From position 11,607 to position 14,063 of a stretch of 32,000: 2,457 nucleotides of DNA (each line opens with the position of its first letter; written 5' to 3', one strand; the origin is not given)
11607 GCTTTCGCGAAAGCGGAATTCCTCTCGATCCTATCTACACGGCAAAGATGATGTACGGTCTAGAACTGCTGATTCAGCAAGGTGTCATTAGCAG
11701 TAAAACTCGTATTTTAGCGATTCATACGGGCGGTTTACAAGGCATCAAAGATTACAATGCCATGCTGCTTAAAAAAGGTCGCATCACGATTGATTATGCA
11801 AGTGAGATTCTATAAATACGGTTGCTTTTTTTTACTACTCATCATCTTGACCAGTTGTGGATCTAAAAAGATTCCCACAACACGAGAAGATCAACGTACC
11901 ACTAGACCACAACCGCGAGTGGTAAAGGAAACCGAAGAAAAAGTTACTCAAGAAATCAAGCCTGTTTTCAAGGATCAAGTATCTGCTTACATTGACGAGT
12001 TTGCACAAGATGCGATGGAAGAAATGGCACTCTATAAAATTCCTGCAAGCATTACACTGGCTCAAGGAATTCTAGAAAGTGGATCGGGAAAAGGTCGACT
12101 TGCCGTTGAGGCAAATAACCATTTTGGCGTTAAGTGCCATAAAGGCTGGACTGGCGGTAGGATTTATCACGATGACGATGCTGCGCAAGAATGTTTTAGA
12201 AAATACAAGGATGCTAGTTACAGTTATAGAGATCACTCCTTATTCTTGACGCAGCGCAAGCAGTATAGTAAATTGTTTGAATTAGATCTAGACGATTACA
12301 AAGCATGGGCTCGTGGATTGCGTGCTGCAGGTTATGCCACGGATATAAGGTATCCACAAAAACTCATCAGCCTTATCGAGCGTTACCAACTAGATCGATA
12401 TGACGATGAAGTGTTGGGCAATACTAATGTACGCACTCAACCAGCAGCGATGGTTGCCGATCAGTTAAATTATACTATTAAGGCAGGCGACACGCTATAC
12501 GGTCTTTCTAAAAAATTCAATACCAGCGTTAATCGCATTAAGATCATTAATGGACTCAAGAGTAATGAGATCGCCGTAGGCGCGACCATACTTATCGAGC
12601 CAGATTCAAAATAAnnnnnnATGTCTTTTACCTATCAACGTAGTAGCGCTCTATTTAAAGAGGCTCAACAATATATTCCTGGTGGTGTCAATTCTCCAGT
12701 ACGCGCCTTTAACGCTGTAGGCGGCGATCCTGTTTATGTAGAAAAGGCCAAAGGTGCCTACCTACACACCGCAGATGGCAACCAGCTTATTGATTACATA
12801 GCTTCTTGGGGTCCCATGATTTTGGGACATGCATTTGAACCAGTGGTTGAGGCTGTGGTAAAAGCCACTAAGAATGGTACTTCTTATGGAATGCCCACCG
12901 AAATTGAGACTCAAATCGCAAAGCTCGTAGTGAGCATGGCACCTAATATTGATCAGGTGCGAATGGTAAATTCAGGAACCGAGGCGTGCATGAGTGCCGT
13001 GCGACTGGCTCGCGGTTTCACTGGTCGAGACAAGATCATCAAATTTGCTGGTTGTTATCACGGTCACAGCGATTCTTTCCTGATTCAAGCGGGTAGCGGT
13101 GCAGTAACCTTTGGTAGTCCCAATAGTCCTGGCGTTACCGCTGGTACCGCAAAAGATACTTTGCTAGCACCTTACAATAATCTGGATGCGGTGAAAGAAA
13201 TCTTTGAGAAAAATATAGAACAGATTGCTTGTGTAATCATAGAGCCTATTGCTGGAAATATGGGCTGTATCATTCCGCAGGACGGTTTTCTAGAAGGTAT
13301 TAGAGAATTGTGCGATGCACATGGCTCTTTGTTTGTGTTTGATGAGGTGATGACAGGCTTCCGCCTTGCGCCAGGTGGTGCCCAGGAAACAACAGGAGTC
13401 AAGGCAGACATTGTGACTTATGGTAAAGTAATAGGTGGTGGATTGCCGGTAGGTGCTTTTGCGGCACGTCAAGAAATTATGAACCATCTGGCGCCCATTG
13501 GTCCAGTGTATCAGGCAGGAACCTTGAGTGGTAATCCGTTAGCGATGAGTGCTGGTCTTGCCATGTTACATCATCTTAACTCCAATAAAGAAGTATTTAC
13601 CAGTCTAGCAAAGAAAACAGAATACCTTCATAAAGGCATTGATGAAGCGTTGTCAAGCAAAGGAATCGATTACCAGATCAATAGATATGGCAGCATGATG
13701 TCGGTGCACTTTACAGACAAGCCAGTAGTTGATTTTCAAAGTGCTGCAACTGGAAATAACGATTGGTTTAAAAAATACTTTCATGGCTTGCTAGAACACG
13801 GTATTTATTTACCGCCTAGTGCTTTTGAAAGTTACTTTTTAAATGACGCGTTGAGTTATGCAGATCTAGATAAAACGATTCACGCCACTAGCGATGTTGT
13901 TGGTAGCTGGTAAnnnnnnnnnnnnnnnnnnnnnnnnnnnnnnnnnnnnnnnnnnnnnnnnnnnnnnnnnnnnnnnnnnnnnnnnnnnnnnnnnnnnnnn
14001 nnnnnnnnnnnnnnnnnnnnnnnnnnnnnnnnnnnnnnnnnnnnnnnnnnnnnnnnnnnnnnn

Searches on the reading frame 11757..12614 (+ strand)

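Call 66: search_protein_families(library=pfam, proteins=[window:11757-12614:+], max_evalue=0.00001)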
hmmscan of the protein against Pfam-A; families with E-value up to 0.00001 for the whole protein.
window:11757-12614:+ (285 aa): 2 families
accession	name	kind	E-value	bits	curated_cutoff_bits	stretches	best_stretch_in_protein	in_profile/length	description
PF01832.25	Glucosaminidase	-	4.2e-37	128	30.2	1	84-212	2-123/123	Mannosyl-glycoprotein endo-beta-N-acetylglucosaminidase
PF01476.26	LysM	-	1.8e-11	44.2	20.9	1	239-280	1-42/43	LysM domain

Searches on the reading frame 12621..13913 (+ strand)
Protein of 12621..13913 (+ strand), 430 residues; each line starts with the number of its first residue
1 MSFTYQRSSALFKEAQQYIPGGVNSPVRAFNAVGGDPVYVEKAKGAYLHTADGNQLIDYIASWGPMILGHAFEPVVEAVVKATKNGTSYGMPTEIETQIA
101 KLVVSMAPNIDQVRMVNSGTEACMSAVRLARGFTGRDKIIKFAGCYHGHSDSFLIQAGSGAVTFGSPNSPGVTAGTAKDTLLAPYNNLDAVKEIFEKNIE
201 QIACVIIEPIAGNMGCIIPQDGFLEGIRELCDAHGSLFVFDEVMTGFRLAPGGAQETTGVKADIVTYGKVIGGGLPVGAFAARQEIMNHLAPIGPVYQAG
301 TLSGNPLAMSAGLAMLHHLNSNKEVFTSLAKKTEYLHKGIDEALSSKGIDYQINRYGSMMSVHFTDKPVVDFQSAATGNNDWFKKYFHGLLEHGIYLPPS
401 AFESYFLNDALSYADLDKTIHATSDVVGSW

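Call 66: search_protein_families(library=pfam, proteins=[window:12621-13913:+], max_evalue=0.00001)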
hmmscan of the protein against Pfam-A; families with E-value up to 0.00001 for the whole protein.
window:12621-13913:+ (430 aa): 2 families
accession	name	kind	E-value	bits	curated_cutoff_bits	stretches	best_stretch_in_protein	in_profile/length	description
PF00202.27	Aminotran_3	-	1.5e-75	254.9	30.5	1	35-399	6-373/403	Aminotransferase class-III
PF00155.27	Aminotran_1_2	-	5.3e-06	26.3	19.7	1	88-400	40-334/361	Aminotransferase class I and II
